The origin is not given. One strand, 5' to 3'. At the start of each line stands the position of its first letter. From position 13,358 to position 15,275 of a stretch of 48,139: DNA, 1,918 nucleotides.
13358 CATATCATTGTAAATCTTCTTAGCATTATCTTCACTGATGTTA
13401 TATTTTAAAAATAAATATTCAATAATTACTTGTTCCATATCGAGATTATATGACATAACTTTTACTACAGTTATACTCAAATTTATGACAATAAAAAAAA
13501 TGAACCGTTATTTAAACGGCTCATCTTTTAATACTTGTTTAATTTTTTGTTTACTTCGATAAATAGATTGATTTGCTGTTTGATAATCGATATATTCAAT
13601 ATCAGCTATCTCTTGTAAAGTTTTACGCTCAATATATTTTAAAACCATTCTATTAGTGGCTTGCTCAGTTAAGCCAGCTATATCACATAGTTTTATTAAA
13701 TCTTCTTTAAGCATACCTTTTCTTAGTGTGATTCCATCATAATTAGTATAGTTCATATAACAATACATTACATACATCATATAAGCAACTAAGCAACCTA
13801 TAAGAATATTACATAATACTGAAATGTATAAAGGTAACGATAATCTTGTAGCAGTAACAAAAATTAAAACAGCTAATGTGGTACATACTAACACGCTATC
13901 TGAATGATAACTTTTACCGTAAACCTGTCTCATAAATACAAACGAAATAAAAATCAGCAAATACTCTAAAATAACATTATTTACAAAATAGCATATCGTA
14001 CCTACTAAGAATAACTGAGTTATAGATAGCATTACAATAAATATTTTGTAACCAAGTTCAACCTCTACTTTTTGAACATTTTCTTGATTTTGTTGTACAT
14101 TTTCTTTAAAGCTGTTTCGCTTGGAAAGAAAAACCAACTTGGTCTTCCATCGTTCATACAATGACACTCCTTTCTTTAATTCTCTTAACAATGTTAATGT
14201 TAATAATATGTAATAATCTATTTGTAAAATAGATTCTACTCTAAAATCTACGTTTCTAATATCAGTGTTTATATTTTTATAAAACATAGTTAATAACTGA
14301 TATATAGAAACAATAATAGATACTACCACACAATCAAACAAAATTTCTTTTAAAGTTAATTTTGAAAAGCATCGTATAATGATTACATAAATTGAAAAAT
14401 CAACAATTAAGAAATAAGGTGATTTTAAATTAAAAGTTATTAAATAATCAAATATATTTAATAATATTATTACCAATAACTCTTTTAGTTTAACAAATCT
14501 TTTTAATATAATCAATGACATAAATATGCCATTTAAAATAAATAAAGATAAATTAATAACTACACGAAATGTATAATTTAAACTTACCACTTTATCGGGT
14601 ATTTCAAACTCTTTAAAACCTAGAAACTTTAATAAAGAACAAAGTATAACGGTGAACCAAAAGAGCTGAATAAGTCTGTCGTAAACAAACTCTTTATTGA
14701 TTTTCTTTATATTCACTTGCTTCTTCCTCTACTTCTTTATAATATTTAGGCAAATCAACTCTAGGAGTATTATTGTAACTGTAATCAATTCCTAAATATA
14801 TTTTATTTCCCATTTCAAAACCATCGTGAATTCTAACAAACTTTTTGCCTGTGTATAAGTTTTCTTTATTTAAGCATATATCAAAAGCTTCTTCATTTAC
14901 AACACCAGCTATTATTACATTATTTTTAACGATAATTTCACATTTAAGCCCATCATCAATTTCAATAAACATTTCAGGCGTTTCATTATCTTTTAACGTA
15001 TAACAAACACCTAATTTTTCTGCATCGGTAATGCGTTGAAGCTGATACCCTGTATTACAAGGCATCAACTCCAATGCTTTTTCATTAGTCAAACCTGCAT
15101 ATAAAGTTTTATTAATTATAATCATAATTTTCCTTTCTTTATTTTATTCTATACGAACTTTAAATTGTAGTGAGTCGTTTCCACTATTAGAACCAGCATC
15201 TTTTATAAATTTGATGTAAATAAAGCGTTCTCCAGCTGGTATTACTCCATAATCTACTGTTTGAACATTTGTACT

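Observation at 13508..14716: Polytopic (~10 TM) membrane domain fused to a sigma-70 region-4 HTH, encoded between fibre and cassette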

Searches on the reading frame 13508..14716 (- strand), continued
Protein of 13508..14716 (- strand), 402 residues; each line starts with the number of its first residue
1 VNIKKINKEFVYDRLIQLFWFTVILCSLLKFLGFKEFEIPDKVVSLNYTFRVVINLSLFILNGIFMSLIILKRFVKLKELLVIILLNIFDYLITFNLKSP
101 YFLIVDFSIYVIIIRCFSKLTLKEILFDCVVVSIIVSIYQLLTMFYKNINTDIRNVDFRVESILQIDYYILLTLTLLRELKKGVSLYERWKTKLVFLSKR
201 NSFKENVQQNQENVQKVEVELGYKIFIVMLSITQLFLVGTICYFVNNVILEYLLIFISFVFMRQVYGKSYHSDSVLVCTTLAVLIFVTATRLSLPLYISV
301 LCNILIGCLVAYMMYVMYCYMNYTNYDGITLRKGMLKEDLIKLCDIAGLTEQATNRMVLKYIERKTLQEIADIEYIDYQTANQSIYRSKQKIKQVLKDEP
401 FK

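Call 82: find_encoding_contigs(protein=P0235, flank=7000, max_places=1)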
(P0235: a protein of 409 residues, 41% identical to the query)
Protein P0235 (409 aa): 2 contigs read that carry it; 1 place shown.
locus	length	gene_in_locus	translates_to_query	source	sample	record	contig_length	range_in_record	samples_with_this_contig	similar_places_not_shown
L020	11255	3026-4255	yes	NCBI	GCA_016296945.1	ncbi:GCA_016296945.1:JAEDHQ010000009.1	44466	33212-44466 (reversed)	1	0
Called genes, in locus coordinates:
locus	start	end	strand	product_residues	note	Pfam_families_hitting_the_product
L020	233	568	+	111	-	-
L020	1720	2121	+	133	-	-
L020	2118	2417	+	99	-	-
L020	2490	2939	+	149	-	-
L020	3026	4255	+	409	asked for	PF04647:AgrB (weak)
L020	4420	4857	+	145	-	-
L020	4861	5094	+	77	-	-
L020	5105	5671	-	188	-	PF07463:NUMOD4, PF13392:HNH_3 (weak)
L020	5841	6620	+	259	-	-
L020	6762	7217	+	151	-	-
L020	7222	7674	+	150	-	-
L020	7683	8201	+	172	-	-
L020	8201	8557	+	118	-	-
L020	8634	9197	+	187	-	-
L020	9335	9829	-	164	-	PF03838:RecU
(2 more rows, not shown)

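Call 85: list_cluster_members(proteins=[P0219, P0260, P0235, P0224, P0043])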
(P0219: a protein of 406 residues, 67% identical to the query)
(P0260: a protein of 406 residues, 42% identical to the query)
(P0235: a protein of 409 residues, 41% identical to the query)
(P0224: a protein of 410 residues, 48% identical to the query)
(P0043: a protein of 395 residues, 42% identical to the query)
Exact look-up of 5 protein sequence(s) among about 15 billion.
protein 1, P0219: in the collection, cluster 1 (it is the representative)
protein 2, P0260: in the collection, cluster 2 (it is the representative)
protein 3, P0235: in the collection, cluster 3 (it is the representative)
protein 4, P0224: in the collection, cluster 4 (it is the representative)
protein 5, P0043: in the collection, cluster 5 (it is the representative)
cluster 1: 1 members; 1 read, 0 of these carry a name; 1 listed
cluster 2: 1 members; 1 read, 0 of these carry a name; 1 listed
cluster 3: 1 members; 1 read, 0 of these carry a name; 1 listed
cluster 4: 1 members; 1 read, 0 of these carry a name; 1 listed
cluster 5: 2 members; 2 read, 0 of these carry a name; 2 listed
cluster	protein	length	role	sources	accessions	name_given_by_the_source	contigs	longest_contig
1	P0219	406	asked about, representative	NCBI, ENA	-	-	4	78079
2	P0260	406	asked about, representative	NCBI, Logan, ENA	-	-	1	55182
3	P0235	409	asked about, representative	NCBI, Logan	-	-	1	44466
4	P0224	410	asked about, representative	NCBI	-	-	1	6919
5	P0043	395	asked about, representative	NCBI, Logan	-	-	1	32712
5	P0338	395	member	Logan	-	-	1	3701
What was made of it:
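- Tried and rejected: Source names: No cluster member carries a name (call 85).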

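Call 86: search_protein_families(library=pfam, proteins=[L019:8288-8530:+, L005:9266-9457:+, L003:7304-7453:+, L018:6356-6925:+, L012:6319-6936:+, L017:8998-9975:+, L017:8673-8990:+, L012:5747-6226:+, P0204, P0182], max_evalue=0.1)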
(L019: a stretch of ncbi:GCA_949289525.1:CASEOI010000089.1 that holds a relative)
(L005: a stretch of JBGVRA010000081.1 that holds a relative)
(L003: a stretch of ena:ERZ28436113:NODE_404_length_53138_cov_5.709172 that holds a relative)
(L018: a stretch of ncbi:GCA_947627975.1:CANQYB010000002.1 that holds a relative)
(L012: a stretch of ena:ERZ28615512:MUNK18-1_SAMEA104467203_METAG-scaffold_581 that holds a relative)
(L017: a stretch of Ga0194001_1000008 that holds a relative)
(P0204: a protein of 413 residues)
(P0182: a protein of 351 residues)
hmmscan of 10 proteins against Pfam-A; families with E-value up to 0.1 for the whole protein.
L019:8288-8530:+ (80 aa): 0 families

L005:9266-9457:+ (63 aa): 0 families

L003:7304-7453:+ (49 aa): 0 families

L018:6356-6925:+ (189 aa): 1 family
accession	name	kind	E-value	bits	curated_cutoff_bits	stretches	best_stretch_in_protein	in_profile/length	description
PF04427.23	Brix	-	0.085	13.3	28.2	0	45-158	34-145/193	Brix domain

L012:6319-6936:+ (205 aa): 0 families

L017:8998-9975:+ (325 aa): 1 family
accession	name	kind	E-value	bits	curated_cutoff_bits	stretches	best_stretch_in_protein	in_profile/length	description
PF04647.20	AgrB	-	1.8e-06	27.9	23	1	206-312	6-111/185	Accessory gene regulator B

L017:8673-8990:+ (105 aa): 11 families
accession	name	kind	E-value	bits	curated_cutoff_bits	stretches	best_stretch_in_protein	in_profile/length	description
PF11083.13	Relaxase_C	-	0.00018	22.1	30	1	33-87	23-81/125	C-terminal helical hairpin domain from relaxase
PF09730.14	BicD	-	0.00018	20.3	27.9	1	26-94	366-431/718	Microtubule-associated protein Bicaudal-D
PF04799.18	Fzo_mitofusin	-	0.00065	19.7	27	1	25-73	101-149/161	fzo-like conserved region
PF14712.11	Snapin_Pallidin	-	0.0023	18.8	29.6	1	30-86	32-88/89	Snapin/Pallidin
PF19745.5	FUT8_N_cat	-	0.0079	15.5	27.6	1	8-93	8-94/499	Alpha-(1,6)-fucosyltransferase N- and catalytic domains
PF04426.17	Bul1_C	-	0.0082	16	24.2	1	24-94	135-207/272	Bul1 C terminus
PF10779.14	XhlA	-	0.014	15.9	34.7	1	48-90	2-48/67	Haemolysin XhlA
PF03954.19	Lectin_N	-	0.054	13.8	28.3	1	14-89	48-118/140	Hepatic lectin, N-terminal domain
PF02090.21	SPAM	-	0.067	13.6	35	0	33-80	86-133/142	Salmonella surface presentation of antigen gene type M protein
PF16326.10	ABC_tran_CTD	-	0.074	13.7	32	0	42-62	7-27/69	ABC transporter C-terminal domain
PF06691.16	DUF1189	-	0.098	12.6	28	0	18-89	36-109/244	Protein of unknown function (DUF1189)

L012:5747-6226:+ (159 aa): 0 families

P0204 (413 aa): 0 families

P0182 (351 aa): 0 families

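Call 91: find_encoding_contigs(protein=P0003, flank=2500, max_places=1)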
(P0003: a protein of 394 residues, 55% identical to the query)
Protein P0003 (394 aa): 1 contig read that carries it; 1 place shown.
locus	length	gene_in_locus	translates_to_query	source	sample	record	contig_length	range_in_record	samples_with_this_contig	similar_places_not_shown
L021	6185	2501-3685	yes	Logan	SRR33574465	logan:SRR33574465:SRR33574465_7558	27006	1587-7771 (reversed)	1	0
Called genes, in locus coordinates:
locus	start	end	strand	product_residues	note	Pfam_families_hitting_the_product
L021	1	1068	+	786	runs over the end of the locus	-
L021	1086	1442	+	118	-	-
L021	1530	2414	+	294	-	-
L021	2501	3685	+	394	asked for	-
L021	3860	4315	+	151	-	-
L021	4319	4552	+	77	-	-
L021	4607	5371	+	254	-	-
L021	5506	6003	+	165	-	-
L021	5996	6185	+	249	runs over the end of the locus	-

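Call 92: find_encoding_contigs(protein=P0012, flank=2500, max_places=1)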
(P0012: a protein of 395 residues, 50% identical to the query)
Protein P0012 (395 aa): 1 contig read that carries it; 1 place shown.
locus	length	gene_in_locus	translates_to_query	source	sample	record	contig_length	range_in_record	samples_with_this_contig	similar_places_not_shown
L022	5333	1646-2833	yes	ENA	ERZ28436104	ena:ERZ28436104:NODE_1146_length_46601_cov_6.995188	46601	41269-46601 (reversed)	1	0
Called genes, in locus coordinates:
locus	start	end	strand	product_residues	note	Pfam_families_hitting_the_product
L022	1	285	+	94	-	?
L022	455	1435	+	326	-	PF00535:Glycos_transf_2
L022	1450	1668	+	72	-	-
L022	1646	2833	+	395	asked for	PF04647:AgrB, PF08281:Sigma70_r4_2 (weak)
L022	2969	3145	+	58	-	-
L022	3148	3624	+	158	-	-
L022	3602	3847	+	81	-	-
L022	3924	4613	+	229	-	-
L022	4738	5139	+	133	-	-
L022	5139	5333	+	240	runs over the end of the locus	-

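Call 93: find_encoding_contigs(protein=P0034, flank=2500, max_places=1)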
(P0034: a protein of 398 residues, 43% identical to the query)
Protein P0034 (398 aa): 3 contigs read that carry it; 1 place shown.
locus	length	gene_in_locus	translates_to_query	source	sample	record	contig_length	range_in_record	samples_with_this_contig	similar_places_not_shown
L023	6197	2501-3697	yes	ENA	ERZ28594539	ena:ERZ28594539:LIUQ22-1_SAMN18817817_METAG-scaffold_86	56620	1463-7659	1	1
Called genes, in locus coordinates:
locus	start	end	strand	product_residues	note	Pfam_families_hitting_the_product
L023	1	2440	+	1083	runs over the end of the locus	-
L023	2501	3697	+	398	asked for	-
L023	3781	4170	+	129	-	-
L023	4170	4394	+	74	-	-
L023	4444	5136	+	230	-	-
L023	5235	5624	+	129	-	-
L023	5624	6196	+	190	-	-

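Call 94: find_encoding_contigs(protein=P0017, flank=2500, max_places=1)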
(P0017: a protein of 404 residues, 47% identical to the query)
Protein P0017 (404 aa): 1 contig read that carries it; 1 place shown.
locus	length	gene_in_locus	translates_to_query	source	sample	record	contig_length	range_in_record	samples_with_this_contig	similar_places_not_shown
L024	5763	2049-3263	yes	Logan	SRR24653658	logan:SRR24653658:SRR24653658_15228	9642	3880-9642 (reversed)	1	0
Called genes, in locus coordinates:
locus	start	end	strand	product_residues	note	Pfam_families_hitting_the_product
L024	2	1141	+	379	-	?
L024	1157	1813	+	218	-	-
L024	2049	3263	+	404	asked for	-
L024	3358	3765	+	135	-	-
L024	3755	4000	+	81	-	-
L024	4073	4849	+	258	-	-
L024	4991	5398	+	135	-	-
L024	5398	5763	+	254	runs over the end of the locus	-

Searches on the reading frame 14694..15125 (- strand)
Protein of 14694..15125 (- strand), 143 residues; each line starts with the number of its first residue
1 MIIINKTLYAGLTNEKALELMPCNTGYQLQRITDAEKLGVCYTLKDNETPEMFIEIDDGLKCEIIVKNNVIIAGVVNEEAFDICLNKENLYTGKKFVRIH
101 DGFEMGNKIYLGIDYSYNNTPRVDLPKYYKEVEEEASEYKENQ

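Call 20: search_protein_families(library=pfam, proteins=[window:14694-15125:-], max_evalue=0.1)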
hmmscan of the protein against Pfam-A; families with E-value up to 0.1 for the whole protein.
window:14694-15125:- (143 aa): 1 family
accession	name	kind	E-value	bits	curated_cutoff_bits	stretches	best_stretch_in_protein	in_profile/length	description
PF21683.3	GpP-like_1st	-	0.044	14.1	27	1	46-79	40-68/85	Mu phage baseplate assembly protein GpP-like, N-terminal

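Call 64: search_protein_families(library=phrogs, proteins=[window:14694-15125:-], max_evalue=0.01)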
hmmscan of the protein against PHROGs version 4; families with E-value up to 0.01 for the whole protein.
window:14694-15125:- (143 aa): 0 families
